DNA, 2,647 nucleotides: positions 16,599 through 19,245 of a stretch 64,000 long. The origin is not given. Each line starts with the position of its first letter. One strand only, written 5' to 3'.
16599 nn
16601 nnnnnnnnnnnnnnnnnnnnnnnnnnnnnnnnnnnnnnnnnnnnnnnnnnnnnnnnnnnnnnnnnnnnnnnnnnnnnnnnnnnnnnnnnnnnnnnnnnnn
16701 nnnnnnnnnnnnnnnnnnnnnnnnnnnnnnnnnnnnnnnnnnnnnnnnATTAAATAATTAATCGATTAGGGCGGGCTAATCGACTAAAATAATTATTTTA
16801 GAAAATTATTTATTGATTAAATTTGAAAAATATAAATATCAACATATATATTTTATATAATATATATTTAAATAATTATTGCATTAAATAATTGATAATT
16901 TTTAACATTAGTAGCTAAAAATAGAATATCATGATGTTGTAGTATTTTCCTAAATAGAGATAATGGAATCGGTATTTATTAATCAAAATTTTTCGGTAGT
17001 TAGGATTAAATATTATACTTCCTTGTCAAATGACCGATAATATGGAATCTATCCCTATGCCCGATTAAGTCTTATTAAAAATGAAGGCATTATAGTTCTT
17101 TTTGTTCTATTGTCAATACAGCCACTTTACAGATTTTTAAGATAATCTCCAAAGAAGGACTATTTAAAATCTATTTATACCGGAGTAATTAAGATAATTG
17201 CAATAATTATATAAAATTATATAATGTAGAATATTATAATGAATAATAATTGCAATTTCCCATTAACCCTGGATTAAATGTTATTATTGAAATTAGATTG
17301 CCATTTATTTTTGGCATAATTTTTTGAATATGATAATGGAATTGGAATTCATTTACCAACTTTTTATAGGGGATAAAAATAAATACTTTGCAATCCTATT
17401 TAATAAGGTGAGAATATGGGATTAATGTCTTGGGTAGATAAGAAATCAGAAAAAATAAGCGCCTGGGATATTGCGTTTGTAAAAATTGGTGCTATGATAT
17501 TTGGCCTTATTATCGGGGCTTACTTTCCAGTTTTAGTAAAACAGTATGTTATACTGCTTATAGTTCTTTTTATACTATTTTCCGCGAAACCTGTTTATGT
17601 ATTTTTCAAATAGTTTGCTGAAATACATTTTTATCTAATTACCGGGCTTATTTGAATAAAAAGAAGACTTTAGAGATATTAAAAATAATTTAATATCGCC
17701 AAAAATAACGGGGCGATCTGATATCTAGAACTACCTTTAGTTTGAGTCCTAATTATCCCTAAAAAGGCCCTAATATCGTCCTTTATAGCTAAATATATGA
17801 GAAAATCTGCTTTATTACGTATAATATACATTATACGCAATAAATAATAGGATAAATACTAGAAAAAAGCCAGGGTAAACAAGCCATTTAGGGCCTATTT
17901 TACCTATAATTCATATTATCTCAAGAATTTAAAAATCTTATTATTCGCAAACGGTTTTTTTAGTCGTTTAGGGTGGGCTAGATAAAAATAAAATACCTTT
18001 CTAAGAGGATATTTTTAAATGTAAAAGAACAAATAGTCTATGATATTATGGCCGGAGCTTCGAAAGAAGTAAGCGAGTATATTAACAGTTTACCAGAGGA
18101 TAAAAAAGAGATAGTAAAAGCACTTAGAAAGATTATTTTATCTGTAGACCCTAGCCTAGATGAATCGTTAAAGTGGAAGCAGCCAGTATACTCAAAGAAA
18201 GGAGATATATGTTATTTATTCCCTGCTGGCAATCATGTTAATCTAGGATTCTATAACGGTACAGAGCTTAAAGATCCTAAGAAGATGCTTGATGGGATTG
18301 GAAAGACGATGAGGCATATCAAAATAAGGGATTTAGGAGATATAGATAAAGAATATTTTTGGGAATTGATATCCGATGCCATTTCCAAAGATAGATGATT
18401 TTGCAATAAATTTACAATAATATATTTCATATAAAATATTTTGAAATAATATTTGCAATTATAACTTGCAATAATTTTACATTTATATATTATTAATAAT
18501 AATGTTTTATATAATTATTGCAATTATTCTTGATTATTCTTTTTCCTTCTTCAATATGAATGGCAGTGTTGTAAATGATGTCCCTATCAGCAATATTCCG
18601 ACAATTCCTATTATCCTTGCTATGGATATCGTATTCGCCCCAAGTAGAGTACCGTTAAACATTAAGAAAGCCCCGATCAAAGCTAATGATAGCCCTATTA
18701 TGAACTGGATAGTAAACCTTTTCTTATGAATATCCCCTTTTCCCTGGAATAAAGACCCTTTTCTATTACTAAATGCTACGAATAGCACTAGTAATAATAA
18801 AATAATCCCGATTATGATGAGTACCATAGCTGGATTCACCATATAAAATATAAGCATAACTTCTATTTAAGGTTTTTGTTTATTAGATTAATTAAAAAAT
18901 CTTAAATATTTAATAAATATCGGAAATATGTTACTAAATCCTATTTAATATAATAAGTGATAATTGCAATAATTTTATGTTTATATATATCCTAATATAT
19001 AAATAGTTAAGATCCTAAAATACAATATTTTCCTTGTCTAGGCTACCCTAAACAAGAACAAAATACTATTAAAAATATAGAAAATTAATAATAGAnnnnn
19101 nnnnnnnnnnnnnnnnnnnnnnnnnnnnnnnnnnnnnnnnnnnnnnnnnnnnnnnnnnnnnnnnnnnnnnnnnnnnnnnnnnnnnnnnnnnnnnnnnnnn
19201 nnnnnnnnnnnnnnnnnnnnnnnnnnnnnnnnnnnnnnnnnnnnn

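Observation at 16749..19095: Unusually long AT-rich non-coding stretches assembled from recurring promoter-like modules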

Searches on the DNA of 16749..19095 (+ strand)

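Call 62: search_dna_similar(query=window:16749-19095:+, collection=phages, mode=distant, max_rows=8)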
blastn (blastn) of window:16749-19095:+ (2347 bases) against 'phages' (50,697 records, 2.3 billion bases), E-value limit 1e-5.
No match.

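Call 63: search_dna_similar(query=window:16749-19095:+, collection=plasmids, mode=distant, max_rows=8)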
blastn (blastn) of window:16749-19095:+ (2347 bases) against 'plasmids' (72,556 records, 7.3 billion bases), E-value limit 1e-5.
No match.

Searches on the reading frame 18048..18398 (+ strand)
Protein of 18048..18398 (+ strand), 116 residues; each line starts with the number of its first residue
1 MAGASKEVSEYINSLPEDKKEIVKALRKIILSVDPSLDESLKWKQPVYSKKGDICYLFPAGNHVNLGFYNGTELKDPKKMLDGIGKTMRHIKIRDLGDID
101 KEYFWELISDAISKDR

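Call 11: search_protein_families(library=pfam, proteins=[window:18048-18398:+], max_evalue=0.01)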
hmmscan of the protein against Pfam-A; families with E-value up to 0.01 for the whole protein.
window:18048-18398:+ (116 aa): 2 families
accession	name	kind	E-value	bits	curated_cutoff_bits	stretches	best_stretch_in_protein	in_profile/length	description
PF08818.16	DUF1801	-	3e-19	69.6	27.2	1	19-112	1-85/85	Domain of unknown function (DU1801)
PF18899.5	DUF5655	-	7.9e-12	45.6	24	1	9-111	2-105/109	Domain of unknown function (DUF5655)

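Call 13: find_encoding_contigs(protein=window:18048-18398:+, flank=10000, max_places=10)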
Protein window:18048-18398:+ (116 aa): 3 contigs read that carry it; 3 places shown.
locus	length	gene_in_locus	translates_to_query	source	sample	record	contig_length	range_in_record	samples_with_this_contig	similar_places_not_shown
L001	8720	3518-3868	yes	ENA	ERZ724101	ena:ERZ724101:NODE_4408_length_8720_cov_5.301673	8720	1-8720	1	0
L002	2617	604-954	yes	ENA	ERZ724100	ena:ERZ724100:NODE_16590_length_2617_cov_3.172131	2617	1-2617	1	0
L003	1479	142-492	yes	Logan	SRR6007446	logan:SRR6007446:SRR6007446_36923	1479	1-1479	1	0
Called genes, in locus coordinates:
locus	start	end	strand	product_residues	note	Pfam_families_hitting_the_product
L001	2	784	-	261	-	?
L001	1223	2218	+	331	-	PF13249:SQHop_cyclase_N (faint), PF13243:SQHop_cyclase_C (weak)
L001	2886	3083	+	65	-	-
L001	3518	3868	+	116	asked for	PF18899:DUF5655, PF08818:DUF1801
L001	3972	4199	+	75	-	-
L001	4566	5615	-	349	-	-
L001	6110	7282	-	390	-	-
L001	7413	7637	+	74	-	-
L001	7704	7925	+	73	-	-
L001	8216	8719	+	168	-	?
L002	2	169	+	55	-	?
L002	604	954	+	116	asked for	PF18899:DUF5655, PF08818:DUF1801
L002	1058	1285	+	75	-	-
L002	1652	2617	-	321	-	?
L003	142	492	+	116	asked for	PF18899:DUF5655, PF08818:DUF1801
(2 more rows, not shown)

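Call 67: search_protein_families(library=ncbifam, proteins=[window:18048-18398:+], max_evalue=0.01)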
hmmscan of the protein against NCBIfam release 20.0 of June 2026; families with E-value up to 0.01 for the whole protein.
window:18048-18398:+ (116 aa): 0 families

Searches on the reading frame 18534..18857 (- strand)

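Call 11: search_protein_families(library=pfam, proteins=[window:18534-18857:-], max_evalue=0.01)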
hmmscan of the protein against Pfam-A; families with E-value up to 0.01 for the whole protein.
window:18534-18857:- (107 aa): 0 families

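Call 67: search_protein_families(library=ncbifam, proteins=[window:18534-18857:-], max_evalue=0.01)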
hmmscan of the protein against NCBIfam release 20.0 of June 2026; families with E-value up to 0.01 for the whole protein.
window:18534-18857:- (107 aa): 1 family
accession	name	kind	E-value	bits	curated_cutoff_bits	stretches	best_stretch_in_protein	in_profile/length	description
NF047417.1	teichoic_AuxA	equivalog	0.0059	15.7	250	1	7-90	305-387/430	lipoteichoic acid stability factor AuxA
